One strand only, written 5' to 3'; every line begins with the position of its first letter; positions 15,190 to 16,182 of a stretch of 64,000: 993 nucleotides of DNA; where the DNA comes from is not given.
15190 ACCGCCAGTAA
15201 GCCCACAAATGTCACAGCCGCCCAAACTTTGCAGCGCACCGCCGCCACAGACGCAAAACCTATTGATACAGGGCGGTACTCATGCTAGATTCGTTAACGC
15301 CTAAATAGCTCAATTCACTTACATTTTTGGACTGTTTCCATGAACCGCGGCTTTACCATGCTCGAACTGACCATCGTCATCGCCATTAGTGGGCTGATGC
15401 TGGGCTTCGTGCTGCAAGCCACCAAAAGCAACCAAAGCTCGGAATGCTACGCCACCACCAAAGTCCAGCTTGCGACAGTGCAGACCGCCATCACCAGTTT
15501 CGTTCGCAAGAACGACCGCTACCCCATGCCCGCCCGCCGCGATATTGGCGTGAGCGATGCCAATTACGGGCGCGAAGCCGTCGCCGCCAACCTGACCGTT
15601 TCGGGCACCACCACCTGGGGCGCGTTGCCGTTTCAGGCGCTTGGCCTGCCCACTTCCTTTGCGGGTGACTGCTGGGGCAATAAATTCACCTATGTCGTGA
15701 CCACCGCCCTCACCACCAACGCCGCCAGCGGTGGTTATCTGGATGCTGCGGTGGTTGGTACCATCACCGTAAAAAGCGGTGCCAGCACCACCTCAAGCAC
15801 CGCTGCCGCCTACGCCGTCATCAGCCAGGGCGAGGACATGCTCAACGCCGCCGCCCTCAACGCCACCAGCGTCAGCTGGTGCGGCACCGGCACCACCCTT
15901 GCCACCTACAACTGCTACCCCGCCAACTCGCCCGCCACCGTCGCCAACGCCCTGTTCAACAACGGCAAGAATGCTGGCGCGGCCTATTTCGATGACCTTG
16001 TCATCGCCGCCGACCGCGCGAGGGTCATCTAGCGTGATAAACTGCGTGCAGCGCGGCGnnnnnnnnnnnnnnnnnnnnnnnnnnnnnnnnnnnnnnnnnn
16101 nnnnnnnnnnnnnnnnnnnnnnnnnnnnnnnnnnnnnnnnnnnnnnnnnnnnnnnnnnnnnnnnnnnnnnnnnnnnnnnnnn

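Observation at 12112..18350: Orphan operon of five mutually paralogous GspG/type-IV-pilin-like prepilins with no assembly machinery nearby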

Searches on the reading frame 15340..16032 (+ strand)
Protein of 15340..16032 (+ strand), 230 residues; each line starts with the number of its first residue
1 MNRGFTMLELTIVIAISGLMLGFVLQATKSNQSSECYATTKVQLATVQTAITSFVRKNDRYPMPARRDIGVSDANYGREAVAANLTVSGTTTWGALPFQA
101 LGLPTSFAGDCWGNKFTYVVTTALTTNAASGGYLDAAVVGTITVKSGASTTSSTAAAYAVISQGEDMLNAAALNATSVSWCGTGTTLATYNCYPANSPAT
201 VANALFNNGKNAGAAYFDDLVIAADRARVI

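Call 4: search_protein_families(library=pfam, proteins=[window:15340-16032:+], max_evalue=1)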
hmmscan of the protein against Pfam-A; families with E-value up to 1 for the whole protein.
window:15340-16032:+ (230 aa): 2 families
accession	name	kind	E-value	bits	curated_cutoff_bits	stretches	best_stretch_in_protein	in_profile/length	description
PF07963.17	N_methyl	-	8.3e-05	22.4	21.2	1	2-25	4-27/27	Prokaryotic N-terminal methylation motif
PF08334.16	T2SSG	-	0.099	13.2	21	0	37-63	11-37/108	Type II secretion system (T2SS), protein G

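Call 5: search_protein_families(library=ncbifam, proteins=[window:15340-16032:+], max_evalue=1)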
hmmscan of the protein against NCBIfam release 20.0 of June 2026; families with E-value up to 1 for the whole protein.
window:15340-16032:+ (230 aa): 6 families
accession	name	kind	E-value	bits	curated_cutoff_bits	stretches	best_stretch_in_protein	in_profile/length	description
TIGR01710.1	typeII_sec_gspG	equivalog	1.9e-07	31.2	88.85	1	3-63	1-61/134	type II secretion system major pseudopilin GspG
TIGR01708.2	typeII_sec_gspH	equivalog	4.9e-07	29.9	80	1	3-39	2-38/169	type II secretion system minor pseudopilin GspH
NF041775.1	typeIV_PilA_Myxo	equivalog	5.4e-07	29.8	400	1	2-75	10-82/214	type IV pilin protein PilA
TIGR02532.1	IV_pilin_GFxxxE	domain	1.1e-05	25.1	16.3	1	3-25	2-24/24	prepilin-type N-terminal cleavage/methylation domain-containing protein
NF040999.1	pilin_ComGC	equivalog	0.086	13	75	1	3-36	2-36/84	competence type IV pilus major pilin ComGC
NF047566.1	SE1626_fam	equivalog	0.096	12.5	70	1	12-60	9-53/55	SE1626 family protein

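Call 8: find_homologous_proteins(query=window:15340-16032:+, max_evalue=0.001)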
Query window:15340-16032:+ (230 aa): 32 proteins with E <= 0.001 among 1895 candidates.
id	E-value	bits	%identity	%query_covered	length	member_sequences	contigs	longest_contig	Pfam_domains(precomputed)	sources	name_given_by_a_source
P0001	9.4e-142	488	100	100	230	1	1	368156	-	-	-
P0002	4.5e-73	263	55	99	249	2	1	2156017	-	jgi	jgi:prepilin-type N-terminal cleavage/methylation domain-containing protein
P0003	5.2e-71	257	56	100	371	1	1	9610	-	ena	-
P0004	6.6e-71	256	56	99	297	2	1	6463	-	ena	-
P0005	2.1e-70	255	56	99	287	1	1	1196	-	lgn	-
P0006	8.0e-70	253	55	97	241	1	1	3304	-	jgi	jgi:prepilin-type N-terminal cleavage/methylation domain-containing protein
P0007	3.9e-66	241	51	99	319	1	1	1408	-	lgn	-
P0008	1.8e-60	222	52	95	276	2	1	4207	-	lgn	-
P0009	9.6e-60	220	52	99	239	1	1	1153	PF07963.18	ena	-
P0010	1.1e-57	213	47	100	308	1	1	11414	-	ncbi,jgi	jgi:prepilin-type N-terminal cleavage/methylation domain-containing protein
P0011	1.8e-57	212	50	98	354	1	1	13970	-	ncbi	ncbi:MAG: prepilin-type N-terminal cleavage/methylation domain-containing protein [Rickettsiales bac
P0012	6.7e-53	197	45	100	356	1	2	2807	-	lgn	-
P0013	7.7e-52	194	45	95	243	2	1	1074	-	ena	-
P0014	1.6e-51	193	47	96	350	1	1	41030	-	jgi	jgi:prepilin-type N-terminal cleavage/methylation domain-containing protein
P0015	9.7e-49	184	44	97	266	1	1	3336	-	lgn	-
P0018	8.1e-47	178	44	99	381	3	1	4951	PF07963.18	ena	-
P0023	6.9e-45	171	41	95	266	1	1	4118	PF07963.18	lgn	-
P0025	4.0e-41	159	43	93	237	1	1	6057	PF07963.18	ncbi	-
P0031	3.5e-18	84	38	71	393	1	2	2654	PF07963.18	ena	-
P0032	2.6e-15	75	33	71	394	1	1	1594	PF07963.18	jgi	jgi:prepilin-type N-terminal cleavage/methylation domain-containing protein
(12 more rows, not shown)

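Call 10: find_encoding_contigs(protein=P0002, flank=10000, max_places=4)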
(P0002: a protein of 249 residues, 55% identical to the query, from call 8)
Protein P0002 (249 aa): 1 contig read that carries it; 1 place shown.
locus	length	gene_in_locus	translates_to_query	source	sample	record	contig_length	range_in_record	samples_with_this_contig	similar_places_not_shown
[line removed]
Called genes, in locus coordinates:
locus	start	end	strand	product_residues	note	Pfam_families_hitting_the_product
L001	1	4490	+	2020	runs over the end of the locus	PF13205:Big_5 (weak), PF11974:bMG3 (faint), PF01835:MG2, PF07703:A2M_BRD, PF00207:A2M, PF17973:bMG10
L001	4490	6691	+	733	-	PF00912:Transgly, PF00905:Transpeptidase, PF06832:BiPBP_C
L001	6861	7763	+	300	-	PF07963:N_methyl (weak)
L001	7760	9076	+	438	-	-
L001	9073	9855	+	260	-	-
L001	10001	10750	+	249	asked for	-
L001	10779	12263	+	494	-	PF13540:RCC1_2 (weak), PF25384:Alsin_RLD (faint), PF25390:WD40_RLD, PF00415:RCC1, PF13540:RCC1_2 (weak), PF00415:RCC1, PF25390:WD40_RLD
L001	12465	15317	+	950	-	PF25390:WD40_RLD, PF00415:RCC1, PF13540:RCC1_2, PF00415:RCC1, PF25390:WD40_RLD, PF00415:RCC1 (weak), PF13540:RCC1_2 (weak), PF25390:WD40_RLD, +2 more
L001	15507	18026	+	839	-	-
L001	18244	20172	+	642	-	PF00012:HSP70, PF06723:MreB_Mbl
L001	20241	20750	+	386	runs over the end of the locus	PF00226:DnaJ, PF01556:DnaJ_C, PF00684:DnaJ_CXXCXGXG, PF27439:DnaJ_C_2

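Call 11: find_encoding_contigs(protein=P0014, flank=10000, max_places=3)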
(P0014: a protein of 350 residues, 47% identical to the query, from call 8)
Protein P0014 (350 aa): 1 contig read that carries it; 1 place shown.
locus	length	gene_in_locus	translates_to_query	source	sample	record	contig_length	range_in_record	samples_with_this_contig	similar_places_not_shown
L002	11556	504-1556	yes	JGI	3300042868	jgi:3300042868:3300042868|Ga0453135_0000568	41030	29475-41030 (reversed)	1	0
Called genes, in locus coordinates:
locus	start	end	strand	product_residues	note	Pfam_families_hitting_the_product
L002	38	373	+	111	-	PF12797:Fer4_2 (faint), PF12837:Fer4_6 (faint), PF13237:Fer4_10 (weak), PF12838:Fer4_7 (weak), PF13187:Fer4_9 (weak), PF13484:Fer4_16 (faint), PF00037:Fer4, PF11953:DUF3470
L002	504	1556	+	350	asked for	-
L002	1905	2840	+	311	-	PF07382:HC2 (weak), PF02559:CarD_TRCF_RID, PF21095:CarD_C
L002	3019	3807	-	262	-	PF07963:N_methyl (faint)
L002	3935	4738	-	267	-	PF13085:Fer2_3, PF13183:Fer4_8, PF13237:Fer4_10 (weak), PF13534:Fer4_17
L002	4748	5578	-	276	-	PF01435:Peptidase_M48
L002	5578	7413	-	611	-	PF00890:FAD_binding_2, PF02910:Succ_DH_flav_C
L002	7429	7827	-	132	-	PF01127:Sdh_cyt, PF05328:CybS (faint)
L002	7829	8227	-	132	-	PF01127:Sdh_cyt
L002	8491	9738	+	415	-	PF00293:NUDIX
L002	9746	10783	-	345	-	PF01118:Semialdhyde_dh, PF02774:Semialdhyde_dhC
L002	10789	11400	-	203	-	-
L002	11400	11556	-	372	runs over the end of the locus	PF00180:Iso_dh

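Call 19: find_related_loci(query=A3, collection=genome_contigs, flank=10000)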
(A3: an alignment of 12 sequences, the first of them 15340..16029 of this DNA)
Query A3 (230 aa) in genome_contigs; peptide patterns used: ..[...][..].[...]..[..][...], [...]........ (x = any residue, [..] = any of these).
33 stretches matched a pattern; 14 encode a relative of the query (tblastn E <= 1e-3); 13 distinct loci.
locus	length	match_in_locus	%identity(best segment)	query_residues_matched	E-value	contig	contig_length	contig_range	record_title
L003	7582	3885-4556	58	3-226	2e-78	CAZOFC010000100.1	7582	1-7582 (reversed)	MAG TPA_asm: uncultured Azospirillum sp. isolate SRP287051_co1_187 genome assembly, contig: NODE_12044_length_7582_cov_5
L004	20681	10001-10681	52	4-230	2e-77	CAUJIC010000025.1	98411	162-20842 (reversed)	MAG: Pseudomonadota bacterium isolate KLAP13 genome assembly, contig: KLAP13_431642, whole genome shotgun sequence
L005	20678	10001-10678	52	3-229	3e-74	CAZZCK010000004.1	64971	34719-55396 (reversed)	MAG TPA_asm: uncultured Azospirillum sp. isolate SRP150892_co2_67 genome assembly, contig: NODE_439_length_64971_cov_11.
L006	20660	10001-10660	57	3-222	2e-74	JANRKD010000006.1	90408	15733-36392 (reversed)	MAG: Alphaproteobacteria bacterium isolate bins.32 k141_525469, whole genome shotgun sequence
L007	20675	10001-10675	52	3-230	1e-69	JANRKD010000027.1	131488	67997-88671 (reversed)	MAG: Alphaproteobacteria bacterium isolate bins.32 k141_3704630, whole genome shotgun sequence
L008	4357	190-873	52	3-229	2e-64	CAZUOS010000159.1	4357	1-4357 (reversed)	MAG TPA_asm: uncultured Azospirillum sp. isolate SRP135725_co3_511 genome assembly, contig: NODE_31849_length_4357_cov_8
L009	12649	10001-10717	50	4-229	2e-63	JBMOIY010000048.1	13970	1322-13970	MAG: Rickettsiales bacterium isolate Deming_bin.490 contig12449, whole genome shotgun sequence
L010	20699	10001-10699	45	3-230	3e-57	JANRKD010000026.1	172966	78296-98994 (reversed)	MAG: Alphaproteobacteria bacterium isolate bins.32 k141_4540065, whole genome shotgun sequence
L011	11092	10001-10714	42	1-221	6e-50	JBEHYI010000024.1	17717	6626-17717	MAG: Pseudomonadota bacterium isolate ESF1.bin.40 NODE_3251_length_17717_cov_3.407197, whole genome shotgun sequence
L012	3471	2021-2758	41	2-228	9e-48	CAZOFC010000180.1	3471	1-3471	MAG TPA_asm: uncultured Azospirillum sp. isolate SRP287051_co1_187 genome assembly, contig: NODE_31799_length_3471_cov_5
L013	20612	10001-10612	44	22-221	1e-39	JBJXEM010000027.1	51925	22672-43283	MAG: Rickettsiales bacterium isolate P.bin.123 k127_3561110, whole genome shotgun sequence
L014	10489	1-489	46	59-221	5e-36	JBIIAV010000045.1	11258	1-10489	MAG: Rickettsiales bacterium isolate ME2000-06-06pf_3300042549_group1_bin80 Rohwer_bin1995_scaffold_4356_c1, whole genom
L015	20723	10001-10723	26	3-222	1e-15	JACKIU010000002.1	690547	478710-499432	MAG: Rhodospirillales bacterium isolate HK-STAS-PROT-20 HK-STAS-PROT-20_2, whole genome shotgun sequence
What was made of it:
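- Tried and rejected: The window species is not among the GTDB representatives; the best hit is 58% identical (call 19).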

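Call 29: search_protein_families(library=pfam, proteins=[L015:17058-18002:-, L015:18008-18985:-, L015:19136-20722:-, L015:14797-15432:+, L015:15510-16229:+, L015:6843-8612:+, L015:1748-3163:+, L015:3133-4167:+, L015:9866-11149:+, L015:11044-13383:+], max_evalue=0.01)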
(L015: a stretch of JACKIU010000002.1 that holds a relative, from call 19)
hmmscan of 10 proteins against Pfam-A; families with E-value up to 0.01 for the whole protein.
L015:17058-18002:- (314 aa): 1 family
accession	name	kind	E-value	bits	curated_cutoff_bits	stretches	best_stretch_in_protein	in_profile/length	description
PF00482.28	T2SSF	-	2e-20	73.5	25.2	1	175-303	2-124/125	Type II secretion system (T2SS), protein F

L015:18008-18985:- (325 aa): 1 family
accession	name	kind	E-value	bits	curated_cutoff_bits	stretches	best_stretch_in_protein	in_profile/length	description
PF00482.28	T2SSF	-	5.5e-21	75.3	25.2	1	158-282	2-123/125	Type II secretion system (T2SS), protein F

L015:19136-20722:- (528 aa): 3 families
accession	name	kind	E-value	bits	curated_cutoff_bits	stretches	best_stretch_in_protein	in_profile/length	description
PF00437.27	T2SSE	-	1.2e-63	215.4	24.9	1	174-453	4-277/370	Type II/IV secretion system protein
PF13191.12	AAA_16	-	0.00043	21.2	32.6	1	298-340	22-62/167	AAA ATPase domain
PF00005.33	ABC_tran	-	0.0068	17.5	25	0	304-335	14-45/137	ABC transporter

L015:14797-15432:+ (211 aa): 1 family
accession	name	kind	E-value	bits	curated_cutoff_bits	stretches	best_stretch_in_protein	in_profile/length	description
PF13629.12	T2SS-T3SS_pil_N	-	4.7e-15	55.5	23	1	65-132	4-71/72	Pilus formation protein N terminal region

L015:15510-16229:+ (239 aa): 16 families
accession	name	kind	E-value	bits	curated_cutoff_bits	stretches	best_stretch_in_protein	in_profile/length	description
PF07719.23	TPR_2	-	2e-12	46.6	27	1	139-167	2-30/34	Tetratricopeptide repeat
PF13432.12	TPR_16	-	2.7e-12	47.3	32.7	2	114-172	7-65/65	Tetratricopeptide repeat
PF13424.12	TPR_12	-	6e-12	46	30.1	1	108-168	7-75/77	Tetratricopeptide repeat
PF13428.12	TPR_14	-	1.3e-11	44.4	23.5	0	139-174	2-37/44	Tetratricopeptide repeat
PF13181.12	TPR_8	-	4.3e-11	42.5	25.7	2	139-167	2-30/34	Tetratricopeptide repeat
PF14559.12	TPR_19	-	1.9e-10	41.4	25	2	53-94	8-49/68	Tetratricopeptide repeat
PF13374.12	TPR_10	-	4.5e-10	39.6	27.5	1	174-199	3-28/42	Tetratricopeptide repeat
PF00515.34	TPR_1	-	8.9e-10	38.4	27.8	1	139-168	2-31/34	Tetratricopeptide repeat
PF25063.1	ARM_TT21_C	-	7.4e-09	36.2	35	1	26-212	11-203/209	Tetratricopeptide repeat protein 21 C-terminal ARM domain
PF13431.12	TPR_17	-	6.2e-07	29.6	24.4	0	127-158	2-33/34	Tetratricopeptide repeat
PF12895.13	ANAPC3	-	1.8e-06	28.6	27.2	1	56-129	9-81/82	Anaphase-promoting complex, cyclosome, subunit 3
PF07721.20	TPR_4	-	7.4e-06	26.5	27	0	108-124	5-21/26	Tetratricopeptide repeat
PF13176.12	TPR_7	-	5.9e-05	23.3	27.9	0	140-172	1-35/36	Tetratricopeptide repeat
PF24575.1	TPR_Slam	-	0.0001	23.1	35.2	1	46-90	57-101/104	Surface lipoprotein assembly modifier, N-terminal TPR repeats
PF03704.23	BTAD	-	0.00065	20.5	22.1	1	134-193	2-62/146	Bacterial transcriptional activator domain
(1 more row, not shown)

L015:6843-8612:+ (589 aa): 1 family
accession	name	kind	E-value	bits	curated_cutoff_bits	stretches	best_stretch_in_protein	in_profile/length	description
PF08238.18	Sel1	-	0.00069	20.5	30.7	0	383-416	3-35/36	Sel1 repeat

L015:1748-3163:+ (471 aa): 0 families

L015:3133-4167:+ (344 aa): 2 families
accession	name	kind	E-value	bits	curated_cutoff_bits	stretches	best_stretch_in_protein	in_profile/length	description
PF00849.27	PseudoU_synth_2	-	7.7e-36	124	26.8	1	111-268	1-152/152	RNA pseudouridylate synthase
PF01479.30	S4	-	6.9e-06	26.1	22.8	1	37-84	1-48/48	S4 domain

L015:9866-11149:+ (427 aa): 1 family
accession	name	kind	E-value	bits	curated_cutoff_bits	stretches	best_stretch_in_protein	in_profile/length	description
PF07963.17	N_methyl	-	2.5e-05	24.1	21.2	1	46-67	5-26/27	Prokaryotic N-terminal methylation motif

L015:11044-13383:+ (779 aa): 1 family
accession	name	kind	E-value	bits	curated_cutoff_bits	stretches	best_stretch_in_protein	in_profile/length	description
PF07963.17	N_methyl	-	2e-05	24.4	21.2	1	46-70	2-26/27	Prokaryotic N-terminal methylation motif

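Call 41: find_encoding_contigs(protein=P0001, flank=10000, max_places=2)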
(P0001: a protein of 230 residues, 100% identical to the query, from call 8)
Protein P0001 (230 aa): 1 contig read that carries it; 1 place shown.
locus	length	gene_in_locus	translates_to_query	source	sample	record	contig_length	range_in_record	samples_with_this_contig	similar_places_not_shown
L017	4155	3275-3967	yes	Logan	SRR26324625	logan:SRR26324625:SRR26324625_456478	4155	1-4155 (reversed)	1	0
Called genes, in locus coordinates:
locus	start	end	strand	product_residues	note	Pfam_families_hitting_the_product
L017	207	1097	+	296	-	-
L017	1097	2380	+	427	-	PF07963:N_methyl (weak)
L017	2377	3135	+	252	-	-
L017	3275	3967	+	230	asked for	-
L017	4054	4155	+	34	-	?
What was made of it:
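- Tried and rejected: Only a 4-kb Logan contig carries P4 (call 41).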

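Call 43: search_protein_families(library=pfam, proteins=[L004:9923-17425:+, L001:12465-15317:+, L001:15432-18026:+, L003:213-3722:+, L003:3795-6890:+, L005:9896-12931:+, L007:9986-12226:+, L006:9965-11896:+, L013:9914-11746:+], max_evalue=0.001)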
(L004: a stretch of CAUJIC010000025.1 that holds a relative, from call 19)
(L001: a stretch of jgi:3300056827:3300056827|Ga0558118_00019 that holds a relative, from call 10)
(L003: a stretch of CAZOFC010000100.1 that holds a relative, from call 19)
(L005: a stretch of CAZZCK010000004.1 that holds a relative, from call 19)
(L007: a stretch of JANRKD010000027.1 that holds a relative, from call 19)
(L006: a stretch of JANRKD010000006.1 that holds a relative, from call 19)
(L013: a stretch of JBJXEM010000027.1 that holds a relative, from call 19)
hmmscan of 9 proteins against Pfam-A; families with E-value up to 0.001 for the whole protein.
L004:9923-17425:+ (2500 aa): 6 families
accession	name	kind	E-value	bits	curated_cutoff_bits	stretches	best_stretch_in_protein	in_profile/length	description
PF25390.1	WD40_RLD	-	0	1028.3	150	12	2113-2473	3-345/363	RCC1-like domain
PF00415.24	RCC1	-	7.1e-178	577.6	21.7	19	2394-2442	2-50/50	Regulator of chromosome condensation (RCC1) repeat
PF13540.12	RCC1_2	-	1.3e-120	391.1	22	12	2430-2457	2-29/30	Regulator of chromosome condensation (RCC1) repeat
PF25384.1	Alsin_RLD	-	3.1e-09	37.1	100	0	1364-1433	248-317/405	Alsin RCC1-like domain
PF20082.4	DUF6476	-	5.4e-05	23.5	24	0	383-415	42-73/91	Family of unknown function (DUF6476)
PF07963.17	N_methyl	-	0.00029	20.7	21.2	1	22-47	1-26/27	Prokaryotic N-terminal methylation motif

L001:12465-15317:+ (950 aa): 4 families
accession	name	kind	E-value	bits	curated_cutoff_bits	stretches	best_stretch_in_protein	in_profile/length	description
PF25390.1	WD40_RLD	-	1.9e-74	251.6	150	4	235-432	160-357/363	RCC1-like domain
PF00415.24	RCC1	-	1.4e-60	202.1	21.7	6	287-333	2-50/50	Regulator of chromosome condensation (RCC1) repeat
PF13540.12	RCC1_2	-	2.1e-27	94.6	22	4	271-299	2-30/30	Regulator of chromosome condensation (RCC1) repeat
PF25384.1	Alsin_RLD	-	1.9e-05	24.6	100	0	270-304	277-311/405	Alsin RCC1-like domain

L001:15432-18026:+ (864 aa): 0 families

L003:213-3722:+ (1169 aa): 4 families
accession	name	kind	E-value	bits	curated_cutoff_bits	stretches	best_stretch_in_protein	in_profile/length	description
PF25390.1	WD40_RLD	-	7.9e-21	75.2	150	2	242-398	215-345/363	RCC1-like domain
PF13540.12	RCC1_2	-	2.7e-17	62.5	22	2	294-311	11-28/30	Regulator of chromosome condensation (RCC1) repeat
PF00415.24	RCC1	-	2.4e-15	57.3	21.7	0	425-457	1-33/50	Regulator of chromosome condensation (RCC1) repeat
PF07963.17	N_methyl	-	0.00063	19.7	21.2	0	8-34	1-27/27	Prokaryotic N-terminal methylation motif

L003:3795-6890:+ (1031 aa): 3 families
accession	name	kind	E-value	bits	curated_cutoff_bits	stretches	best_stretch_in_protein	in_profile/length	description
PF25390.1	WD40_RLD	-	9.1e-17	61.8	150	1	260-421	210-360/363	RCC1-like domain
PF00415.24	RCC1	-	1.2e-08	35.9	21.7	1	326-363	1-40/50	Regulator of chromosome condensation (RCC1) repeat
PF13540.12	RCC1_2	-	4.7e-08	33.1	22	1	317-339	8-30/30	Regulator of chromosome condensation (RCC1) repeat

L005:9896-12931:+ (1011 aa): 4 families
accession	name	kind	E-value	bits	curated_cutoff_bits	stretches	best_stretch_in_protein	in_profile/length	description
PF25390.1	WD40_RLD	-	3.7e-29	102.6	150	2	263-577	48-321/363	RCC1-like domain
PF13540.12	RCC1_2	-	3e-20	71.8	22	3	318-335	11-28/30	Regulator of chromosome condensation (RCC1) repeat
PF00415.24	RCC1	-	1.5e-19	70.7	21.7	2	324-377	1-46/50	Regulator of chromosome condensation (RCC1) repeat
PF07963.17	N_methyl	-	3.9e-05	23.5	21.2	1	32-57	1-26/27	Prokaryotic N-terminal methylation motif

L007:9986-12226:+ (746 aa): 1 family
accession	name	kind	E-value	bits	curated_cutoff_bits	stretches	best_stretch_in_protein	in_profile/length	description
PF07963.17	N_methyl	-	0.00017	21.4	21.2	1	2-28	1-27/27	Prokaryotic N-terminal methylation motif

L006:9965-11896:+ (643 aa): 1 family
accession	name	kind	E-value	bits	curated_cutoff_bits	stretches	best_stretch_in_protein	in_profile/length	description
PF07963.17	N_methyl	-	0.00034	20.5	21.2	1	9-34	1-26/27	Prokaryotic N-terminal methylation motif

L013:9914-11746:+ (610 aa): 0 families

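Call 44: predict_structure(alignment_id=A4)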
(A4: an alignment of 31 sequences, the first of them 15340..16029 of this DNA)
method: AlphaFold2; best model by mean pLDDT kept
length: 230 residues; sequences in the alignment: 31
mean_pLDDT: 91.3   pTM: 0.83
mean pLDDT of the five models: 91.3, 90.5, 90.5, 89.6, 89.0
residues with pLDDT >= 90: 164; 70-90: 57; 50-70: 9; < 50: 0
segments of 3 or more residues with pLDDT < 50: none
pLDDT, mean of each block of 10 residues (from residue 1): 74 91 80 92 98 97 96 96 92 97 97 96 97 96 92 97 92 87 81 78 92 91 89
secondary structure, 60 per line:
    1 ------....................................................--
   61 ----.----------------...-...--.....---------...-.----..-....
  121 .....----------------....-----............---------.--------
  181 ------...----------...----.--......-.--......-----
elements in order: H7-58 E86-88 E91-95 E117-121 H122-125 E142-145 E151-162 E200-202 H210-215 E220-225
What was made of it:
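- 15340..16032 (+): P4: 230-aa 'head-only' member of the P4/P5 type, MNRG|FTMLEL. AF2 pLDDT 91.3, pTM 0.83: helix 7-58 plus a beta domain (call 44).
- On Type IV pilin / pseudopilin superfamily (class III signal; PF07963, TIGR02532): AF2 model of P4: pLDDT 91.3, helix 7-58 plus a beta domain (call 44).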
